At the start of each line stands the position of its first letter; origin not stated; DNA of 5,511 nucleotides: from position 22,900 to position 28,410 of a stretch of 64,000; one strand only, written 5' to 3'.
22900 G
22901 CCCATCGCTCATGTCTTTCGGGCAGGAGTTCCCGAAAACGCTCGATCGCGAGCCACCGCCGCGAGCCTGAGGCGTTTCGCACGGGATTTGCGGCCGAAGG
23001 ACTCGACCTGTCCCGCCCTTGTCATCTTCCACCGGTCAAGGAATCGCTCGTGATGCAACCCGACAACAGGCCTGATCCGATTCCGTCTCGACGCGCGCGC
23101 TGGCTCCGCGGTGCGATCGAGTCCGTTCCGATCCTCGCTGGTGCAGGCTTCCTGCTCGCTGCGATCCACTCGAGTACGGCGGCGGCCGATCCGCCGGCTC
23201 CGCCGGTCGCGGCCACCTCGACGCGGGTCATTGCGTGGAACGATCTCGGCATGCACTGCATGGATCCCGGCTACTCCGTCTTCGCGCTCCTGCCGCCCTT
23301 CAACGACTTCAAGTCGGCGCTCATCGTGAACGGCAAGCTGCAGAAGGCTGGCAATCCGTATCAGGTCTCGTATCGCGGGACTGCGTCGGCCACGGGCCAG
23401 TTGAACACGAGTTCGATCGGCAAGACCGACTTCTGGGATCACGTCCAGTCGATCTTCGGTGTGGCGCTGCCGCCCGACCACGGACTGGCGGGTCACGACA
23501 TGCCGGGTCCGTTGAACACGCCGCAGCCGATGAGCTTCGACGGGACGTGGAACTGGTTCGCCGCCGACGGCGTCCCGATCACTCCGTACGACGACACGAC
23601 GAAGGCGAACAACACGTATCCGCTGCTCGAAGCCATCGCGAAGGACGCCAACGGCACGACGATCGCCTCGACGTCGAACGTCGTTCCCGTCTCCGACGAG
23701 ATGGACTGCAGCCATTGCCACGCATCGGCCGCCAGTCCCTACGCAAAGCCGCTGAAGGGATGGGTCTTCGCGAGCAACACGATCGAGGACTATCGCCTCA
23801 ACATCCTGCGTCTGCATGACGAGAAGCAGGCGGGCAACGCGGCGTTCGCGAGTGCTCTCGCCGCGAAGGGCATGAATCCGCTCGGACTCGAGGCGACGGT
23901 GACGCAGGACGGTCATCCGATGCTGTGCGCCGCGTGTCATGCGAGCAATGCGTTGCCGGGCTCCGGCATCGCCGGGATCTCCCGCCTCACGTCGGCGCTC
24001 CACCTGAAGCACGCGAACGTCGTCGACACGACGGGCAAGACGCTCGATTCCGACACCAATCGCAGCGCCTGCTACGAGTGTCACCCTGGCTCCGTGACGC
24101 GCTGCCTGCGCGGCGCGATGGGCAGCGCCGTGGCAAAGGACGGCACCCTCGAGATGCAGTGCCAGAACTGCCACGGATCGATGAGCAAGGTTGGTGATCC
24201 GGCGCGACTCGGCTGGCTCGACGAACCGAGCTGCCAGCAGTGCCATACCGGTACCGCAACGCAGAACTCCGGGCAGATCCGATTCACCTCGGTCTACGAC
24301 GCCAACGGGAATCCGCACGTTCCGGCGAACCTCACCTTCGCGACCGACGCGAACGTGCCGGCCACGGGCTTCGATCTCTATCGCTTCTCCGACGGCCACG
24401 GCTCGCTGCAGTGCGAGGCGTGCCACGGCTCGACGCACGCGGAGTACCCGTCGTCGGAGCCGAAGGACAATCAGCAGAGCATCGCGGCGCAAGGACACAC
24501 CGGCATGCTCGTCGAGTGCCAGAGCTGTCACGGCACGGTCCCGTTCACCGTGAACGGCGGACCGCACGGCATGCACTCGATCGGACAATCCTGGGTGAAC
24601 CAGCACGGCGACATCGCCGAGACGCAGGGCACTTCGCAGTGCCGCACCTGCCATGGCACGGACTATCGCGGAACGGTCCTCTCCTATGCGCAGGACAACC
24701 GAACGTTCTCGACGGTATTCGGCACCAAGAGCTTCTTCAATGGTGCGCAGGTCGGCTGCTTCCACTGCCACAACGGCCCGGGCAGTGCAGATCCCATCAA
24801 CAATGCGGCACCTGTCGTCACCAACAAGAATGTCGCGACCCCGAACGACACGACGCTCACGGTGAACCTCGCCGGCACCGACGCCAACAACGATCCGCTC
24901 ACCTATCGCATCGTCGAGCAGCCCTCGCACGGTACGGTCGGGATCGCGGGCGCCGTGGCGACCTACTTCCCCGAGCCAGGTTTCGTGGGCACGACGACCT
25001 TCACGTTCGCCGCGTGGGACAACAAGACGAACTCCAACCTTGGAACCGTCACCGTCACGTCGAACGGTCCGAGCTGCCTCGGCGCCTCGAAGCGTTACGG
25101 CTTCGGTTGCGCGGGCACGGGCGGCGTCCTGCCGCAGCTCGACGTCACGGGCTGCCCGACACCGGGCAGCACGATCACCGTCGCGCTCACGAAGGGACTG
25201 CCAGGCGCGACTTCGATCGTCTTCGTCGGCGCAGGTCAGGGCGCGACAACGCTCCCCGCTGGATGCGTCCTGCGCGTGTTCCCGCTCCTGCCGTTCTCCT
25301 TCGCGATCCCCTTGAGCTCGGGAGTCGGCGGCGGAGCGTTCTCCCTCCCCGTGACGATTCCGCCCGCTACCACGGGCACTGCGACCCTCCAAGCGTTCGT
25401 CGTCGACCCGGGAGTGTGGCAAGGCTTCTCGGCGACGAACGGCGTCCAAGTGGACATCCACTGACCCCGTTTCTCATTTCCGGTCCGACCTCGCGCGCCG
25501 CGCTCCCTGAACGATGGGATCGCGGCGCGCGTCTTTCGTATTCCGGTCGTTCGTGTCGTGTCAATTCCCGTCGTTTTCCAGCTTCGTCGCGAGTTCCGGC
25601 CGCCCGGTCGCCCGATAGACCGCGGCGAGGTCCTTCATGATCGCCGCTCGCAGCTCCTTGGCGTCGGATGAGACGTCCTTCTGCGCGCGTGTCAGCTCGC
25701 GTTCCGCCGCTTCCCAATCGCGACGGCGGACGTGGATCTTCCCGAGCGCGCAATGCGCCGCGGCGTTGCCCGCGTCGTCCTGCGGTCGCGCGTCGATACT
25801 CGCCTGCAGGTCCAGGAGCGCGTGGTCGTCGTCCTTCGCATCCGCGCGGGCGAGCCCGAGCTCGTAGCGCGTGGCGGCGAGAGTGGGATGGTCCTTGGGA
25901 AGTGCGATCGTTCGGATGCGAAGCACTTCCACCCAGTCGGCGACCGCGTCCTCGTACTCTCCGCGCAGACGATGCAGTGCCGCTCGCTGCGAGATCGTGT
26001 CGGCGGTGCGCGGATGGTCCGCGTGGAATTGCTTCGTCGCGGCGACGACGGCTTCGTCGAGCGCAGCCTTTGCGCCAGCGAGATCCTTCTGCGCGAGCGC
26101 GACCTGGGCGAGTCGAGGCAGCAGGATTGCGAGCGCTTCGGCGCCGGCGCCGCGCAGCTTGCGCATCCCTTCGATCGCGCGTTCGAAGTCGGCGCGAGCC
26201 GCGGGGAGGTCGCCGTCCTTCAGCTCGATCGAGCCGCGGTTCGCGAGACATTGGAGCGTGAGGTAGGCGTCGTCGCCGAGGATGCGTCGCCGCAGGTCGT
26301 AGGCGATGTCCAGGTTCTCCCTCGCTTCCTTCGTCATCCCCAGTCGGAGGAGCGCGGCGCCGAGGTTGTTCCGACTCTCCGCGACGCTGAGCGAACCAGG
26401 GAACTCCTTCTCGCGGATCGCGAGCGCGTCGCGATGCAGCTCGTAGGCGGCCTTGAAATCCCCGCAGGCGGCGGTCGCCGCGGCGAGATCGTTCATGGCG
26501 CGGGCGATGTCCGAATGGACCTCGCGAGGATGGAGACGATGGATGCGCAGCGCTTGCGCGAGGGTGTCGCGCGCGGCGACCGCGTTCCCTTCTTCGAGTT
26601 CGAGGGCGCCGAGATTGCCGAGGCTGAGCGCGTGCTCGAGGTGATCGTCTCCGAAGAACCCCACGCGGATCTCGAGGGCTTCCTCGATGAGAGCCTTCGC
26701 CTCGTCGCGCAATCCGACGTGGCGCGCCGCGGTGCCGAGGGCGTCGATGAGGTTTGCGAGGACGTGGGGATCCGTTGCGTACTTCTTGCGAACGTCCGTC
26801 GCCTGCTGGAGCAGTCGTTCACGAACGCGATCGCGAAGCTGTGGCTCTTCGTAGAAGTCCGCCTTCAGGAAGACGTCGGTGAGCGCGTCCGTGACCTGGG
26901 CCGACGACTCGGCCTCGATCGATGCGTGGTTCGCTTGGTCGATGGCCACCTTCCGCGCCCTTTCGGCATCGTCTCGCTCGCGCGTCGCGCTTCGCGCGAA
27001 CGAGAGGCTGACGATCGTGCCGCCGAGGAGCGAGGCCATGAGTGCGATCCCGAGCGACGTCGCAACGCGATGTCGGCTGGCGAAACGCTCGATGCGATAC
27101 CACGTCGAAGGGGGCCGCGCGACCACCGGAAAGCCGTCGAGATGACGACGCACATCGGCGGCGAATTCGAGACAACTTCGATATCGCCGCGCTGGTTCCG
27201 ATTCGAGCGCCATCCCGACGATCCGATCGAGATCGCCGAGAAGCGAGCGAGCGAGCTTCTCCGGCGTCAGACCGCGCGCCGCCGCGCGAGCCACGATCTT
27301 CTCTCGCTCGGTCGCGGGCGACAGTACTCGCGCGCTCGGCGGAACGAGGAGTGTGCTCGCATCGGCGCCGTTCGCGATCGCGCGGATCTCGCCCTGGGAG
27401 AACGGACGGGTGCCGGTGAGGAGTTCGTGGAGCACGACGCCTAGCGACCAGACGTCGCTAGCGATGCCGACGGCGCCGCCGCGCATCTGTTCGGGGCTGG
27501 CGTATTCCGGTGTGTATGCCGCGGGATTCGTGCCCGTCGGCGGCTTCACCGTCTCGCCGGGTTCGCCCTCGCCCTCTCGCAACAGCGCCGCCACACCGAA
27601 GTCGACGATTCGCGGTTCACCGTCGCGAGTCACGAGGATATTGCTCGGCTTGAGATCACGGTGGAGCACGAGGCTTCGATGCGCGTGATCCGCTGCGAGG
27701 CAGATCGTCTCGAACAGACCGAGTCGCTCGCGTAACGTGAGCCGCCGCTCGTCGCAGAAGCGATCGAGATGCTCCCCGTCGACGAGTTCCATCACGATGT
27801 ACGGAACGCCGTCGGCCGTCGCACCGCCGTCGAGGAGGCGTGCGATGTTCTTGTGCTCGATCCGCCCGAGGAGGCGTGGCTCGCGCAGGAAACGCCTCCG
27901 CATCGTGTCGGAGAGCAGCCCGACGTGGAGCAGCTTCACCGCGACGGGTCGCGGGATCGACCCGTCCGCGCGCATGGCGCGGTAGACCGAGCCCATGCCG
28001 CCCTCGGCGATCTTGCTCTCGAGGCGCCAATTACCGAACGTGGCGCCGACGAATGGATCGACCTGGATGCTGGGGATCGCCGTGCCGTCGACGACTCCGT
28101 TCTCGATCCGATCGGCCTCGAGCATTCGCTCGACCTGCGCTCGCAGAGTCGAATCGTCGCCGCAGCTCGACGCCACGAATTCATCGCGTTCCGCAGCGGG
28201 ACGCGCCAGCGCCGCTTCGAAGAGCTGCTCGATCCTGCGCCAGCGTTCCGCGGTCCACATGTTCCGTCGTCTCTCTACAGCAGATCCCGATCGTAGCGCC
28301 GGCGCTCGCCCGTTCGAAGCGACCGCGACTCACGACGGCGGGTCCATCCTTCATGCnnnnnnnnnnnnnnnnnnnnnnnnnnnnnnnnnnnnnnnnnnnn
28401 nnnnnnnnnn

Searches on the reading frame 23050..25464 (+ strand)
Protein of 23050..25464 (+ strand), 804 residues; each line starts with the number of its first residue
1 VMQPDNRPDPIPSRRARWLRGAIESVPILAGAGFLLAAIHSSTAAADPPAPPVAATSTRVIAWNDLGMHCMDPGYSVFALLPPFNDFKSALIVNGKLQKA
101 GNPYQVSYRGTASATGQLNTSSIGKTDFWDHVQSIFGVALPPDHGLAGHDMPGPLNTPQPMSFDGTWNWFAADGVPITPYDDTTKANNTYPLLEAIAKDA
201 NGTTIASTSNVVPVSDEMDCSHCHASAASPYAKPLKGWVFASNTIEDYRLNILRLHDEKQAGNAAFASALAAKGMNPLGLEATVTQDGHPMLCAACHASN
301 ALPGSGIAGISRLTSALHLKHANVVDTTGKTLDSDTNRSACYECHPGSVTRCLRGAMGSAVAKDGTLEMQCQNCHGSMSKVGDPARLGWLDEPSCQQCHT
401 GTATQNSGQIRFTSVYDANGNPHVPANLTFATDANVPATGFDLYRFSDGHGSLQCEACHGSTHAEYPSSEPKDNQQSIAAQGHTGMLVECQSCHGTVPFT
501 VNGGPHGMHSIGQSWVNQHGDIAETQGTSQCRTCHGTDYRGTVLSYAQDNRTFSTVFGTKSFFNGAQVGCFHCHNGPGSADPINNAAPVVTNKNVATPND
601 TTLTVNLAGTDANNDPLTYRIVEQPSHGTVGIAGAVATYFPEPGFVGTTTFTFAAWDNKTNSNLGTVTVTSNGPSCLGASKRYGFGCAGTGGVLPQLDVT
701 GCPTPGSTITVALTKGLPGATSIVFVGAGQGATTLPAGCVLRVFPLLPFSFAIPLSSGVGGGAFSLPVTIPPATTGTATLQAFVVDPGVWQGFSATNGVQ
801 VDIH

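Call 47: search_protein_families(library=pfam, proteins=[window:23050-25464:+], max_evalue=0.00001)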
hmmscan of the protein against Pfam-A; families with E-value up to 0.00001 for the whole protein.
window:23050-25464:+ (804 aa): 4 families
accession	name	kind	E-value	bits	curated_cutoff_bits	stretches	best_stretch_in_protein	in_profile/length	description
PF17963.7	Big_9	-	1.8e-11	45.2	23.6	1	585-670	1-89/89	Bacterial Ig domain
PF22113.1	Mtrc-MtrF_II-IV_dom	-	7.2e-08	32.6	30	0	370-538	8-166/176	Outer membrane cytochrome MtrC/MtrF-like, domains II/IV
PF14522.11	Cytochrome_C7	-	2.1e-07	31.1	24.8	0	452-535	13-66/67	Cytochrome c7 and related cytochrome c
PF17803.7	Cadherin_4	-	5.1e-07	30.6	25.1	1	585-633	11-64/71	Bacterial cadherin-like domain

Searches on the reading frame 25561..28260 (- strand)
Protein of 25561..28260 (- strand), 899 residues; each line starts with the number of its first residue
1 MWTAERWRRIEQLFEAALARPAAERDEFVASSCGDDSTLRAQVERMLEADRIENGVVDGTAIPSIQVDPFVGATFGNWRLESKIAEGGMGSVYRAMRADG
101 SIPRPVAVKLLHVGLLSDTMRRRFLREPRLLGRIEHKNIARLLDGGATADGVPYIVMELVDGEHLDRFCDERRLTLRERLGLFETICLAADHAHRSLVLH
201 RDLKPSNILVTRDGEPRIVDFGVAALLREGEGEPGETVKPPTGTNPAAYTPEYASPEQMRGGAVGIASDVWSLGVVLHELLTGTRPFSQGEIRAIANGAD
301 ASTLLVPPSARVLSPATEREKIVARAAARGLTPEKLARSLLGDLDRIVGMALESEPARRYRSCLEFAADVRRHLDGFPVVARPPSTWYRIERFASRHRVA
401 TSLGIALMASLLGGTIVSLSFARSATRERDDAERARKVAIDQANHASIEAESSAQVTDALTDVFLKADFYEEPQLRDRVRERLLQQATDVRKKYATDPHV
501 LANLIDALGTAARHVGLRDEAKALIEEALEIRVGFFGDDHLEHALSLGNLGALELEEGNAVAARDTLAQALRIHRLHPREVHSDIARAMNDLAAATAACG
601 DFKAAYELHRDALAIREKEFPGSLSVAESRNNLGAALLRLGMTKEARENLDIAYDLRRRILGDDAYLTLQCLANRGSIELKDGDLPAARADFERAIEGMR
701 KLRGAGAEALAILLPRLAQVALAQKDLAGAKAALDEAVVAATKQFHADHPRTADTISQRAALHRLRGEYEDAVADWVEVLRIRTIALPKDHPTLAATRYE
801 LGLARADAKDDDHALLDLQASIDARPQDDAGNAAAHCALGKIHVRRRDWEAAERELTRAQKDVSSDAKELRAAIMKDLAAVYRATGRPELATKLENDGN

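Call 47: search_protein_families(library=pfam, proteins=[window:25561-28260:-], max_evalue=0.00001)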
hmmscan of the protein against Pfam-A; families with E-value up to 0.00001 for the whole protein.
window:25561-28260:- (899 aa): 8 families
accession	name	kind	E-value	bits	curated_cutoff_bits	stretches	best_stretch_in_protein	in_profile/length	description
PF00069.31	Pkinase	-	3.2e-40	138.6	31.7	1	80-293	3-203/263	Protein kinase domain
PF13424.12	TPR_12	-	4.3e-40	136.2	30.1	3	626-701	2-77/77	Tetratricopeptide repeat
PF07714.23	PK_Tyr_Ser-Thr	-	1.6e-28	100.1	23.1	1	80-294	3-212/258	Protein tyrosine and serine/threonine kinase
PF13374.12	TPR_10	-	2e-27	94.8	27.5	1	752-792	1-41/42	Tetratricopeptide repeat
PF24885.1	TPR_NPHP3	-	8e-12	45.5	100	1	494-618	91-215/239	Nephrocystin-3 TPR domain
PF07719.23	TPR_2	-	1.2e-09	37.9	27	0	671-697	3-29/34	Tetratricopeptide repeat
PF00515.34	TPR_1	-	6.3e-09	35.7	27.8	0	671-697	3-29/34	Tetratricopeptide repeat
PF03109.22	ABC1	-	2.4e-06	27.3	22.9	0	154-227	144-217/244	ABC1 atypical kinase-like domain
